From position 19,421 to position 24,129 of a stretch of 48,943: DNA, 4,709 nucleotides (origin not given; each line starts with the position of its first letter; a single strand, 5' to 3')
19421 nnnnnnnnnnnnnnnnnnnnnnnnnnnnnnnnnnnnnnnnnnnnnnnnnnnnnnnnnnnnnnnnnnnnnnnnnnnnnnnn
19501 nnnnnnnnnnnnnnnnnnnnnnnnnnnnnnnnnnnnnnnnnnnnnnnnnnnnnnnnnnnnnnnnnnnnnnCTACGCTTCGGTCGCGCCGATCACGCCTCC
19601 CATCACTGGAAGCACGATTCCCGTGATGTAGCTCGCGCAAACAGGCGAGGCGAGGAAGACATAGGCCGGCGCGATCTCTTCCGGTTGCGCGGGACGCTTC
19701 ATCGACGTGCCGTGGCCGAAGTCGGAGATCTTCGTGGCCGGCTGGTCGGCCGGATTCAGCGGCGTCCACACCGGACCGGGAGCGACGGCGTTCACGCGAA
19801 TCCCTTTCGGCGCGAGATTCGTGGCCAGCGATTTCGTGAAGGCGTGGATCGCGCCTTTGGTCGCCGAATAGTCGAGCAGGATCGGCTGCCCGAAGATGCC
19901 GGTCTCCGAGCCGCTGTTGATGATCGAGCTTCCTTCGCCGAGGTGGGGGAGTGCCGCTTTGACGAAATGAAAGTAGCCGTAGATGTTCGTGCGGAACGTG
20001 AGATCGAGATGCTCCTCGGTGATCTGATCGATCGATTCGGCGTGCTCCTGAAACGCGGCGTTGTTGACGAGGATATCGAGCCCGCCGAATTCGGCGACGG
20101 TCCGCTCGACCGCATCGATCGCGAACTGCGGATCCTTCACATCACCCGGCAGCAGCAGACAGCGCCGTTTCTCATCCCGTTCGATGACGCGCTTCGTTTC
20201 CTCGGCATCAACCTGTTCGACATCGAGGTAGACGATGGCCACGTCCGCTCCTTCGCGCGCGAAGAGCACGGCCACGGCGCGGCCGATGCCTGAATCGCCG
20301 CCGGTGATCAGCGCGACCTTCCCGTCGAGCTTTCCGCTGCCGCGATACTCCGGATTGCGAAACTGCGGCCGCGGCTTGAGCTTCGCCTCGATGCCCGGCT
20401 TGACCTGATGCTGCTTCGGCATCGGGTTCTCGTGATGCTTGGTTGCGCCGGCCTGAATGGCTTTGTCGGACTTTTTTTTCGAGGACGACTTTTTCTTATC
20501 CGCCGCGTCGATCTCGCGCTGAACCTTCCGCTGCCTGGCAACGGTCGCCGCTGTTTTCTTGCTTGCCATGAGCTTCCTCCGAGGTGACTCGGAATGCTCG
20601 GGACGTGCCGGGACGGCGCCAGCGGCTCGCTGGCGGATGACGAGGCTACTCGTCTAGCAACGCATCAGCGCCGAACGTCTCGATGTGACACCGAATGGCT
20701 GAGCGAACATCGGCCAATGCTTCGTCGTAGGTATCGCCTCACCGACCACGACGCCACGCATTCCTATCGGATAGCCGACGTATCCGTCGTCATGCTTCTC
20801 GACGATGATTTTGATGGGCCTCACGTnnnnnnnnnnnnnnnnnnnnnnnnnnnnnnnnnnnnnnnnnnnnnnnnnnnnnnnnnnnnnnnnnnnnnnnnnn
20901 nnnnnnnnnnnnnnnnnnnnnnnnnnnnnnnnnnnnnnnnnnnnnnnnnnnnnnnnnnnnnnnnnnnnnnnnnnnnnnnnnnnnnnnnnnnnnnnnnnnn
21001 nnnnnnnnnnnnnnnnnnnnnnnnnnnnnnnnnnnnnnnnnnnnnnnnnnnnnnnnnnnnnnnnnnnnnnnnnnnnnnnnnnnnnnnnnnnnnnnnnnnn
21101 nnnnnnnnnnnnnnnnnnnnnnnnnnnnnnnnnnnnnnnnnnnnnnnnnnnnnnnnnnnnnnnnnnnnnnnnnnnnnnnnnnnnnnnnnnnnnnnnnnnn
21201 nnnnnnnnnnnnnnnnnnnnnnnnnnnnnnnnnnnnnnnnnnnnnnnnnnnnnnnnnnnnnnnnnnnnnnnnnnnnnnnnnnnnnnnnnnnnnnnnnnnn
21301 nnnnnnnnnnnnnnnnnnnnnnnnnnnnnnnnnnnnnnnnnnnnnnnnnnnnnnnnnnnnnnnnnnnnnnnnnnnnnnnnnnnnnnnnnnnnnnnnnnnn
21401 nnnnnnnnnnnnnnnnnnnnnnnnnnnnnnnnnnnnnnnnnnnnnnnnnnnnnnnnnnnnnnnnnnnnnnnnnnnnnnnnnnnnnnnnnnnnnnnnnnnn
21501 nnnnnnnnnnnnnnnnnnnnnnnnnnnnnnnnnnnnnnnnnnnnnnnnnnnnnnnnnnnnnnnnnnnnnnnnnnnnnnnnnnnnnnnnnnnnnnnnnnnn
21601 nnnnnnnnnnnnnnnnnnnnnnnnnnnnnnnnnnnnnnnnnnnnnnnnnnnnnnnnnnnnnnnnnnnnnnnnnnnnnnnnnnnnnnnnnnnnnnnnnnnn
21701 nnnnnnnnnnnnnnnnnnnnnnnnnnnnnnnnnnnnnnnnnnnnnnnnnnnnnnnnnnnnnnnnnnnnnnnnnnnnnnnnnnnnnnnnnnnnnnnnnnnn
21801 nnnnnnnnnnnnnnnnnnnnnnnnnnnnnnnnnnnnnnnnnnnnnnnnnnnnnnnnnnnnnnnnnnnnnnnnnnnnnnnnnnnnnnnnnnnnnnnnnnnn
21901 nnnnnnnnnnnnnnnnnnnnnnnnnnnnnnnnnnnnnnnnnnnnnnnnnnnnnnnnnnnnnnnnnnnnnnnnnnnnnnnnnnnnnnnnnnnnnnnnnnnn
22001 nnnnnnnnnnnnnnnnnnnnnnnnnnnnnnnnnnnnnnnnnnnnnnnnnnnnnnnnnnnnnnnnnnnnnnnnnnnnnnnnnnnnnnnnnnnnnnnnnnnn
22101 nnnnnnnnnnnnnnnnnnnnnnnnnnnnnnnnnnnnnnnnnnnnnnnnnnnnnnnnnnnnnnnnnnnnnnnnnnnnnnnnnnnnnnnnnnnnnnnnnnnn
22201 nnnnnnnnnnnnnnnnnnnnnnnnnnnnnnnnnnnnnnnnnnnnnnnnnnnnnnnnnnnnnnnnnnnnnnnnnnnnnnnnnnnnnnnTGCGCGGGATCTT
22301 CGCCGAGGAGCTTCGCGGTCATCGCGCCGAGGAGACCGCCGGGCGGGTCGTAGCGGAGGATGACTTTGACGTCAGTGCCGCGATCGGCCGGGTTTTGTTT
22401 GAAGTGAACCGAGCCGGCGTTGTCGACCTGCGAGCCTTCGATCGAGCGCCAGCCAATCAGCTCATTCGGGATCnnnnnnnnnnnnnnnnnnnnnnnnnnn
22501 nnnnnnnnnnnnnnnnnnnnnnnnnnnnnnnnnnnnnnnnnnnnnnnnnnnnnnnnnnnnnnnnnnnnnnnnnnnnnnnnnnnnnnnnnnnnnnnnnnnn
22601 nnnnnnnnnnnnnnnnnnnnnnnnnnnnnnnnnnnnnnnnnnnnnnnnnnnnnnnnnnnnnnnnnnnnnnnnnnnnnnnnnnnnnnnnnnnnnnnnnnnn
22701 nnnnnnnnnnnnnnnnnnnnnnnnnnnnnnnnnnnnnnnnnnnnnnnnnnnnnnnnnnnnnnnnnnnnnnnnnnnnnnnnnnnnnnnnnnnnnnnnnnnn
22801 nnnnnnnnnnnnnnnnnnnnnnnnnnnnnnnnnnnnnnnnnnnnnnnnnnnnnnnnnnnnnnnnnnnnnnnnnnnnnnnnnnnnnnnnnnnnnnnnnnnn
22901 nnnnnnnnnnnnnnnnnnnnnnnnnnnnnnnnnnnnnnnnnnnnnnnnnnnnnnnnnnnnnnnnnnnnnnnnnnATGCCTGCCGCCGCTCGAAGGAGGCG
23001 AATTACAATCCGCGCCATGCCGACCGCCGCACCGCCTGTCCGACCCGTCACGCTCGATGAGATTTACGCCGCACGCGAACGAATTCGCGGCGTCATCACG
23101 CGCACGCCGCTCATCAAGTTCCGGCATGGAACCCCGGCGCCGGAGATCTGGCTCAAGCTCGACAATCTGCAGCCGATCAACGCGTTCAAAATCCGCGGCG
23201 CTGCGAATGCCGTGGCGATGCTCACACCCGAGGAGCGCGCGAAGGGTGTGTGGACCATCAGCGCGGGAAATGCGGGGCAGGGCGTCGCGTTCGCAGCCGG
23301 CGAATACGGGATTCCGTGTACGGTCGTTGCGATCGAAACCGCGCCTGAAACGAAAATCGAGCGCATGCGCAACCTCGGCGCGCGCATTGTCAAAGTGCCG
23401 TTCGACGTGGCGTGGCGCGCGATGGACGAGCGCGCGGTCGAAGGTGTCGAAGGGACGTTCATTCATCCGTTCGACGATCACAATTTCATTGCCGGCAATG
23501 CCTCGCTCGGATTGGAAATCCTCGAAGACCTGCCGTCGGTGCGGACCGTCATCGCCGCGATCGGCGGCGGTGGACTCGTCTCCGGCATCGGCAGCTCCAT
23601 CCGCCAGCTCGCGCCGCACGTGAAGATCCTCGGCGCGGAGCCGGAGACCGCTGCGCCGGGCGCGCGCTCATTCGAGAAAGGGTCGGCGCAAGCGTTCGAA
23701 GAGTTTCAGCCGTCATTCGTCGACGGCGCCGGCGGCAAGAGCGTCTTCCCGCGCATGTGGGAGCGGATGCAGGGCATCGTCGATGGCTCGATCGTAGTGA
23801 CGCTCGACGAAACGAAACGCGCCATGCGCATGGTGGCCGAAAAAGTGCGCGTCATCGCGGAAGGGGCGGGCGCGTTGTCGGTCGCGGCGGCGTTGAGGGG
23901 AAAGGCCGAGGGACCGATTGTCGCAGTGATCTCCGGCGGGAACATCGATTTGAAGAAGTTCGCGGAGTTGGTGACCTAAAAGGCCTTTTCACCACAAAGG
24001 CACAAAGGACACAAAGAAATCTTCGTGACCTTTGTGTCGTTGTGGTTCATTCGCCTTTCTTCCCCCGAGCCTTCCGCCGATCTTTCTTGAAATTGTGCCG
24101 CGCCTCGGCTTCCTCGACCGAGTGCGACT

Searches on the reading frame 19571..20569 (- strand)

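Call 75: search_protein_families(library=pfam, proteins=[window:19571-20569:-], max_evalue=0.001)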
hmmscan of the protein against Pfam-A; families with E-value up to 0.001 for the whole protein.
window:19571-20569:- (332 aa): 3 families
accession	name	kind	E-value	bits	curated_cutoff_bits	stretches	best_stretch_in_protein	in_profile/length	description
PF13561.12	adh_short_C2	-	5.1e-55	187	27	1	92-326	5-235/236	Enoyl-(Acyl carrier protein) reductase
PF00106.31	adh_short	-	7.6e-47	159.8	26.6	1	84-274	1-189/195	short chain dehydrogenase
PF08659.16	KR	-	7e-09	36.3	22.6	1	86-250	3-165/180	KR domain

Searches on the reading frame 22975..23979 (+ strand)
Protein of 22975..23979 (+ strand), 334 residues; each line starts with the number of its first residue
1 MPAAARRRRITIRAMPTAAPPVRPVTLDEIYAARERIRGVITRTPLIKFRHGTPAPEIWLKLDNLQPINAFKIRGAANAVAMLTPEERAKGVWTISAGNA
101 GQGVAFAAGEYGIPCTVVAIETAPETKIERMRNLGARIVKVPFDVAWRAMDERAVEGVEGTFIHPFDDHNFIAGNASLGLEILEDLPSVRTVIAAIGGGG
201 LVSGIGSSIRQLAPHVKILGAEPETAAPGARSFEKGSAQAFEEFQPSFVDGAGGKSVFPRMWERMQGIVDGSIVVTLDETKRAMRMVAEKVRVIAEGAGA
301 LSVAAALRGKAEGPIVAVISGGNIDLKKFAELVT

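Call 75: search_protein_families(library=pfam, proteins=[window:22975-23979:+], max_evalue=0.001)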
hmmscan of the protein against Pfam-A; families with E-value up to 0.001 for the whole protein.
window:22975-23979:+ (334 aa): 1 family
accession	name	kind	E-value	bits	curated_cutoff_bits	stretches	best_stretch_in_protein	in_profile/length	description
PF00291.31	PALP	-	2.5e-65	221.2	35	1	38-321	2-295/295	Pyridoxal-phosphate dependent enzyme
